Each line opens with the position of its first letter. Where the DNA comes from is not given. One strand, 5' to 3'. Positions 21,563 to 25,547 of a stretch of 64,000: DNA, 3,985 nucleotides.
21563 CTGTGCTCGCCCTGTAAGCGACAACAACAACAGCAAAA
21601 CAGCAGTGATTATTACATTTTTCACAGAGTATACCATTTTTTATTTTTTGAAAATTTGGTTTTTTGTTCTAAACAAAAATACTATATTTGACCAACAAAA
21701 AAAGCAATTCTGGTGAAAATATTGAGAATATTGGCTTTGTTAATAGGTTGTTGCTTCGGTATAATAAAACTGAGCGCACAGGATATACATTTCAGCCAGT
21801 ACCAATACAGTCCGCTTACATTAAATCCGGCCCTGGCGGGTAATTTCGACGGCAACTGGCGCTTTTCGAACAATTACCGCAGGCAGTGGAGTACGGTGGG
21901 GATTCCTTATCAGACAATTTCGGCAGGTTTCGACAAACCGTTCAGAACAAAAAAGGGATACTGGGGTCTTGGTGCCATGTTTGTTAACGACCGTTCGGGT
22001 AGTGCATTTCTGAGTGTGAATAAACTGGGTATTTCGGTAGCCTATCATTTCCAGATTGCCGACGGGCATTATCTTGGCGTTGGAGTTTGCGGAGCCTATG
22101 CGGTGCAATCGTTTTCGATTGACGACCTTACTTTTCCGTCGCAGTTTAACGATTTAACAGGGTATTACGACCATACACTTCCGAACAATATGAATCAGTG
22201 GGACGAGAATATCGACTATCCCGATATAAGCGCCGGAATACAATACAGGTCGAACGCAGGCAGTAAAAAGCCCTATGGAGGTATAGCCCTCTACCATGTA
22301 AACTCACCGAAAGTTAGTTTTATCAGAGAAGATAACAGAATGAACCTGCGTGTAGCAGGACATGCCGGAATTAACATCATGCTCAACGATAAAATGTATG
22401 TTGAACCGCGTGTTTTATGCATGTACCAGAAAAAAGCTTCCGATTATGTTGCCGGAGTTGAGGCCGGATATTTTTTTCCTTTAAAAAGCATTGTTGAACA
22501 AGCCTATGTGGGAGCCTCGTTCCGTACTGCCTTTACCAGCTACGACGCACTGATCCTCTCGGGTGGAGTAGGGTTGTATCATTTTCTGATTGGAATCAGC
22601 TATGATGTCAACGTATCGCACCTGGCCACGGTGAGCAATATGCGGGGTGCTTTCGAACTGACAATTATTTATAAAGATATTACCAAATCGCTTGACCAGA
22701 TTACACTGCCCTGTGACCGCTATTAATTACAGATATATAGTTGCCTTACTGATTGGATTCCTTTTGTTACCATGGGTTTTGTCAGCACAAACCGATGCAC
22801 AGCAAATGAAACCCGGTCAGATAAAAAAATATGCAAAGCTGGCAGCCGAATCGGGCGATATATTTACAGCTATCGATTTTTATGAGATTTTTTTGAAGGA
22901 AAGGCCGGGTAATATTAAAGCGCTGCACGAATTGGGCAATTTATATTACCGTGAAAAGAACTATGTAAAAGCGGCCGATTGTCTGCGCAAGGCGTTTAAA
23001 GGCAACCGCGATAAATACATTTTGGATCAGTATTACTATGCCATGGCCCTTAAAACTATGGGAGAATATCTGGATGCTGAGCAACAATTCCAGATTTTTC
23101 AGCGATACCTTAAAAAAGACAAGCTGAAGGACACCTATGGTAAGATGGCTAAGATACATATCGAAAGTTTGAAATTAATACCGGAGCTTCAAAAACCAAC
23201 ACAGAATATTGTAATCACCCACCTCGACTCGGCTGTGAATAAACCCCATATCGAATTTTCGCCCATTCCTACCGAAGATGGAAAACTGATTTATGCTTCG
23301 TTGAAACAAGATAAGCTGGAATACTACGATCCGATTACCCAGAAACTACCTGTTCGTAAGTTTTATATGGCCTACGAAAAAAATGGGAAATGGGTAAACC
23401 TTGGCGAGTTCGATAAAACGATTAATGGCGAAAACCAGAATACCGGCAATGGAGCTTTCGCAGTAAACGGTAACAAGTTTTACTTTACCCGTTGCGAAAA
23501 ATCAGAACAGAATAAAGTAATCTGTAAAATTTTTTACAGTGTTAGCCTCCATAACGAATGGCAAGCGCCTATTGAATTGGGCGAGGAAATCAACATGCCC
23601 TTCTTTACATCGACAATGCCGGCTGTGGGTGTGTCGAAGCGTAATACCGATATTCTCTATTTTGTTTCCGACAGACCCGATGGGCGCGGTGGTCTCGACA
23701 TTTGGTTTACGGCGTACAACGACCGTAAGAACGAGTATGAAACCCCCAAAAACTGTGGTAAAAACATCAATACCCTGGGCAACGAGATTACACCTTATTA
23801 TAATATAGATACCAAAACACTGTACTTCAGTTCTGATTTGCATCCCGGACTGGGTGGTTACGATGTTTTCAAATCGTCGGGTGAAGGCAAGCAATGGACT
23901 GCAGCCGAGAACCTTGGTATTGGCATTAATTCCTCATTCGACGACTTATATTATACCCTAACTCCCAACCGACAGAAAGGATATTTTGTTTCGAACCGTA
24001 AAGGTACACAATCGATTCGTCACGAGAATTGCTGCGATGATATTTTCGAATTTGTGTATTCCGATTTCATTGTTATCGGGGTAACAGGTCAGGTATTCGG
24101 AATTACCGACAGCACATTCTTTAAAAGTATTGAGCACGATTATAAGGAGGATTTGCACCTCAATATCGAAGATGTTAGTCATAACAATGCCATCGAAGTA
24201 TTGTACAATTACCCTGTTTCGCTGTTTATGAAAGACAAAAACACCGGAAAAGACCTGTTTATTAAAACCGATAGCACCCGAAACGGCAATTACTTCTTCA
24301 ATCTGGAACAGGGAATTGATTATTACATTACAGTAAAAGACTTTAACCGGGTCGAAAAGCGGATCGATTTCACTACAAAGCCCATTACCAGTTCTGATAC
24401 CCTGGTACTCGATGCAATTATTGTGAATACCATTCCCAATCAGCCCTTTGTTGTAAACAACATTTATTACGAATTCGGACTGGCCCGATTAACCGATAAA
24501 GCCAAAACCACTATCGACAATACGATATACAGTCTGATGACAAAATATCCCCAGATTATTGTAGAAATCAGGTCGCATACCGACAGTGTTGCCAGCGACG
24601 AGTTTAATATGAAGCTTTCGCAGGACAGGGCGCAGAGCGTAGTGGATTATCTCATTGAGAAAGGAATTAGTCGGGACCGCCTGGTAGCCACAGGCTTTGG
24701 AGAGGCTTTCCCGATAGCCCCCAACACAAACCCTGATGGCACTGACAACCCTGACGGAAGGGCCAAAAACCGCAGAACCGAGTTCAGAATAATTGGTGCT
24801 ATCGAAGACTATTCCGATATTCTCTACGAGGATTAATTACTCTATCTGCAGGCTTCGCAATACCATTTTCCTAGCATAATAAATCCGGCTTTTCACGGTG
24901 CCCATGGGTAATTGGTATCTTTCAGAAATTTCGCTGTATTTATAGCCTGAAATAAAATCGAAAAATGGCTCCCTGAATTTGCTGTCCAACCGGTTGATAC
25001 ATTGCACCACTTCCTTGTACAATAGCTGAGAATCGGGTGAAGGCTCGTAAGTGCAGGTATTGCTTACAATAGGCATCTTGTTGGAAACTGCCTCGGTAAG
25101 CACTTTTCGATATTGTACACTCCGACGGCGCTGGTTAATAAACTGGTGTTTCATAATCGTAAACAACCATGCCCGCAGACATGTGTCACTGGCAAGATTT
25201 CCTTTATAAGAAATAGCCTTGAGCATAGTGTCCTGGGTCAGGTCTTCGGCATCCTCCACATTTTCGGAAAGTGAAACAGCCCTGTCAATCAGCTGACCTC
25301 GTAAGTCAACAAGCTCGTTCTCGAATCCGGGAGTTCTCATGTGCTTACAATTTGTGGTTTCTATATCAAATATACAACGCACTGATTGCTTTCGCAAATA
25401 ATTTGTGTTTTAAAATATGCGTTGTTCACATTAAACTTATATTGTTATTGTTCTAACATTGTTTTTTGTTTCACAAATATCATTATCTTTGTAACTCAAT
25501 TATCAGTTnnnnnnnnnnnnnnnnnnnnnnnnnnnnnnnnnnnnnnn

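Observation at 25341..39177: Twelve-gene co-directional H2/redox cluster: NuoE-NuoF-HydA-like trimer, two differently wired sensory [FeFe]-hydrogenases, and Rex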

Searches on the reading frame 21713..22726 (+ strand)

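Call 5: search_protein_families(library=pfam, proteins=[window:21713-22726:+], max_evalue=0.01)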
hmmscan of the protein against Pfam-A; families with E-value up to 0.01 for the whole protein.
window:21713-22726:+ (337 aa): 1 family
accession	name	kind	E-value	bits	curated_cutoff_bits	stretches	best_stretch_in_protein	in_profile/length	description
PF11751.14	PorP_SprF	-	5.7e-40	138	22.3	1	21-320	3-273/273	Type IX secretion system membrane protein PorP/SprF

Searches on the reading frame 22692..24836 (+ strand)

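Call 5: search_protein_families(library=pfam, proteins=[window:22692-24836:+], max_evalue=0.01)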
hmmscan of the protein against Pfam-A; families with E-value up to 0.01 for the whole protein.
window:22692-24836:+ (714 aa): 8 families
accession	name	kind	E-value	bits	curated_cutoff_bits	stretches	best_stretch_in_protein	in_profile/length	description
PF00691.25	OmpA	-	5.6e-18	65.5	27.2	1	592-683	1-93/98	OmpA family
PF07676.18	PD40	-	1e-11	44.9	20.9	1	356-393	2-37/38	WD40-like Beta Propeller Repeat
PF07719.23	TPR_2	-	0.00018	21.8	27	1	76-102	2-28/34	Tetratricopeptide repeat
PF12895.13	ANAPC3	-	0.00026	21.6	27.2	1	59-131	7-77/82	Anaphase-promoting complex, cyclosome, subunit 3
PF13424.12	TPR_12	-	0.00055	20.5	30.1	0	76-133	4-61/77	Tetratricopeptide repeat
PF00515.34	TPR_1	-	0.0016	18.6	27.8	1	76-101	2-27/34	Tetratricopeptide repeat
PF14559.12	TPR_19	-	0.0091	16.7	25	0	52-107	2-57/68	Tetratricopeptide repeat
PF13428.12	TPR_14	-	0.0092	17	23.5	0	77-104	3-30/44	Tetratricopeptide repeat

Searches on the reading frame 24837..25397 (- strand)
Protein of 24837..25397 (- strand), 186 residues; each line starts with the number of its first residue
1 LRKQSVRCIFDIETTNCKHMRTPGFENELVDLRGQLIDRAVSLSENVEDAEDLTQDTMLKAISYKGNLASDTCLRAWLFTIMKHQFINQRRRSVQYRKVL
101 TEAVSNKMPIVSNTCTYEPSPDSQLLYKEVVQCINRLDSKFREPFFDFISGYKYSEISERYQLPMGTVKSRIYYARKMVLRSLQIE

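Call 5: search_protein_families(library=pfam, proteins=[window:24837-25397:-], max_evalue=0.01)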
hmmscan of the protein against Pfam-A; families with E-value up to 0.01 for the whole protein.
window:24837-25397:- (186 aa): 3 families
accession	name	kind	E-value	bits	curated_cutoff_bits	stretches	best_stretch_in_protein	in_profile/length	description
PF04542.20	Sigma70_r2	-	2.1e-08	34.3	24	1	35-92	8-67/71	Sigma-70 region 2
PF08281.18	Sigma70_r4_2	-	1.7e-06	28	25.7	1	129-178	3-53/54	Sigma-70, region 4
PF22029.2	PhyR_sigma2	-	0.0032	17.9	27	1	42-82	14-54/55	Sigma2 domain of PhyR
